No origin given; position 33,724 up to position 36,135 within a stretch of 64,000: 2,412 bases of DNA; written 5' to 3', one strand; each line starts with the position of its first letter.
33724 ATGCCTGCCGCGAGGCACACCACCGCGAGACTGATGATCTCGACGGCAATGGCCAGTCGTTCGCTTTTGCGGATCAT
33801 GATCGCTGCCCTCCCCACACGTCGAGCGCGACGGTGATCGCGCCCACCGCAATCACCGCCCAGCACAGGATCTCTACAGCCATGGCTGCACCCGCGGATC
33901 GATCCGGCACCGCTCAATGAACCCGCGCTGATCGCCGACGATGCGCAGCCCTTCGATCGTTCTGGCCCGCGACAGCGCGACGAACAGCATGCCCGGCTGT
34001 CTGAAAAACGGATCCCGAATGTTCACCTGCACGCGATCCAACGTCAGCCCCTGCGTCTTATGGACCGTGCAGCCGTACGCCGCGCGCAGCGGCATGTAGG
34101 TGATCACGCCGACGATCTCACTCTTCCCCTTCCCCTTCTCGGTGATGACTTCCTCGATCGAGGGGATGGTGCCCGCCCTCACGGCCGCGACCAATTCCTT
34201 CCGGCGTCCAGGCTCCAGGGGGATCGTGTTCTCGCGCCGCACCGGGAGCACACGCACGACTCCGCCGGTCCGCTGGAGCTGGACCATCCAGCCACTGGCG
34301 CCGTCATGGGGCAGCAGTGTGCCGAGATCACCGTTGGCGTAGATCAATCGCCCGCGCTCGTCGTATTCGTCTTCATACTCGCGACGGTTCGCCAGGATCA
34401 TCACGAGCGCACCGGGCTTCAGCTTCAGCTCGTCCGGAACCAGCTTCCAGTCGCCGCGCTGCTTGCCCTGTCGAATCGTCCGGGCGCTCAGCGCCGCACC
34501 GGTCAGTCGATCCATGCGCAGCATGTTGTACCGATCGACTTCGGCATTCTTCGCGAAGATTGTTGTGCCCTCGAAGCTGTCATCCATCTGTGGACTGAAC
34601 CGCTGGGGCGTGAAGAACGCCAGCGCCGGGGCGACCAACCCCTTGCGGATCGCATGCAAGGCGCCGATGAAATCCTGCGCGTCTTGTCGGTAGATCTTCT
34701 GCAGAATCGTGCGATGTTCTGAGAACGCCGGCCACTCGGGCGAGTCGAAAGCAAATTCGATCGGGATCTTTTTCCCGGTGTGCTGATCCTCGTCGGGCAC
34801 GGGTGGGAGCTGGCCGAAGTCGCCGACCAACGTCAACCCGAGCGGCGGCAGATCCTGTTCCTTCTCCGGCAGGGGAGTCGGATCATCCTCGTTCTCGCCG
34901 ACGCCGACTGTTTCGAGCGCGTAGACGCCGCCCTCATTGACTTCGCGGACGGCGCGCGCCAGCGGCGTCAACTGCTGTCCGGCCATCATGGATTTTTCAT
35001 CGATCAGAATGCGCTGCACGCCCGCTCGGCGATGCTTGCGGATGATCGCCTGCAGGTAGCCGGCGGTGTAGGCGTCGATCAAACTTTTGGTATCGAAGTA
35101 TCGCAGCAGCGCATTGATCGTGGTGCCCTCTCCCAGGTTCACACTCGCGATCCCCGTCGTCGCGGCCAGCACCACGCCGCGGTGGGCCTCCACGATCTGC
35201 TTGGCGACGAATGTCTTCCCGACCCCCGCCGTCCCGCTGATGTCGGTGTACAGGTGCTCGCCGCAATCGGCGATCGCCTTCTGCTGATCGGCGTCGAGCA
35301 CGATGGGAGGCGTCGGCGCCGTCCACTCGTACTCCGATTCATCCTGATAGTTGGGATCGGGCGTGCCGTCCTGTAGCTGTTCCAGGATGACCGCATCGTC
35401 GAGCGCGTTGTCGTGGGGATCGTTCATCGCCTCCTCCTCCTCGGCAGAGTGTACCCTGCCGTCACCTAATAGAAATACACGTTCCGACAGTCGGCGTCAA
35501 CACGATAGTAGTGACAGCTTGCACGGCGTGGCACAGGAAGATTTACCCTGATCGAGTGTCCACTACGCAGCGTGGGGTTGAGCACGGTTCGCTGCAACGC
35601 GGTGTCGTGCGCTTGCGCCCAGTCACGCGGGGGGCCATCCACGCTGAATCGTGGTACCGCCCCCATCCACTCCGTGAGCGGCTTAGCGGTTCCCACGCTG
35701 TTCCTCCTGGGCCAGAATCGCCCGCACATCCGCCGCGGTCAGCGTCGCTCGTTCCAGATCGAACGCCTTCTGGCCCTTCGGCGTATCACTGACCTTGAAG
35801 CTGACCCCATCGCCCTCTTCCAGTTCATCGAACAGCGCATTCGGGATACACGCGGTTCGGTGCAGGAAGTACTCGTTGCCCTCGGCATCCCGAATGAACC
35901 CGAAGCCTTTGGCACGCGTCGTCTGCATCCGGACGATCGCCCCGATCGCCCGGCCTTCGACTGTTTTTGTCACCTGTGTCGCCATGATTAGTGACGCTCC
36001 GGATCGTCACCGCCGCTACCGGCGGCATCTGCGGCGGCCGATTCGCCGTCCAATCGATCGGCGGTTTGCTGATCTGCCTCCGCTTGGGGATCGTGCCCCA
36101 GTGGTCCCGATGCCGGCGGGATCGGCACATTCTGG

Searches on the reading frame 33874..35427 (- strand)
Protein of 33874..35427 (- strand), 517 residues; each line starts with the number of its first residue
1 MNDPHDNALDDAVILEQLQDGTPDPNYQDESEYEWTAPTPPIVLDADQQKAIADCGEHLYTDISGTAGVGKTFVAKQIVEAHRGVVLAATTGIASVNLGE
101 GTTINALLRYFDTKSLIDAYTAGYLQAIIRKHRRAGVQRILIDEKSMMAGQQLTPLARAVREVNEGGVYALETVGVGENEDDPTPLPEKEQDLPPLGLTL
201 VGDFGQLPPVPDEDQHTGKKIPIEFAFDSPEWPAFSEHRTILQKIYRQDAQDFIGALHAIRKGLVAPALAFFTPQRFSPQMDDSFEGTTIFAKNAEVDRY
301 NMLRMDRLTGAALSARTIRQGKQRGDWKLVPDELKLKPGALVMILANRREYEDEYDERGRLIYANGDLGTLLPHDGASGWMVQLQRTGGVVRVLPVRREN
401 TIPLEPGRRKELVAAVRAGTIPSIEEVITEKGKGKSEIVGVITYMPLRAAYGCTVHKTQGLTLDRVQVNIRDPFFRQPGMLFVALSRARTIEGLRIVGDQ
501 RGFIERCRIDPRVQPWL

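Call 75: search_protein_families(library=pfam, max_evalue=0.05, proteins=[window:33874-35427:-])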
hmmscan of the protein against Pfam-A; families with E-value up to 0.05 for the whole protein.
window:33874-35427:- (517 aa): 11 families
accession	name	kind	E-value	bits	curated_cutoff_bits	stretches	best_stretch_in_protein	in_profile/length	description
PF05970.20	PIF1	-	3.6e-10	40.3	25.9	1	53-251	19-192/223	PIF1-like helicase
PF13604.12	AAA_30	-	5.4e-10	39.8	27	1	44-162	2-114/191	AAA domain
PF13245.12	AAA_19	-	4.5e-07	30.5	25.1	1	48-210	1-132/134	AAA domain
PF01443.25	Viral_helicase1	-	6.3e-06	26.6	21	1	454-490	181-222/228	Viral superfamily 1 RNA helicase core domain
PF02689.20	Herpes_Helicase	-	0.0013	17.3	27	0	453-494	733-774/808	Helicase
PF13401.12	AAA_22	-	0.0031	18.3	27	1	63-149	10-97/130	AAA domain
PF13538.12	UvrD_C_2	-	0.014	15.7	27.4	1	450-490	2-47/52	UvrD-like helicase C-terminal domain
PF09848.15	SLFN-g3_helicase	-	0.018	14.7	24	0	63-144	6-87/354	Schlafen group 3, DNA/RNA helicase domain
PF13671.12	AAA_33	-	0.02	15.7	27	1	65-149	6-82/143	AAA domain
PF13238.12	AAA_18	-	0.044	14.7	29.4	0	63-133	3-55/128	AAA domain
PF13191.12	AAA_16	-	0.046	14.7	32.6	0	63-123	29-85/167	AAA ATPase domain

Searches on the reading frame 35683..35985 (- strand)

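Call 75: search_protein_families(library=pfam, max_evalue=0.05, proteins=[window:35683-35985:-])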
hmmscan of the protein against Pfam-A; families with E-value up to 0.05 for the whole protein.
window:35683-35985:- (100 aa): 1 family
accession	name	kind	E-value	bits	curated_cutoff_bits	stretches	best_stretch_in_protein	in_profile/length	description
PF00313.28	CSD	-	5.9e-11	42.5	27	1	24-77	10-63/66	'Cold-shock' DNA-binding domain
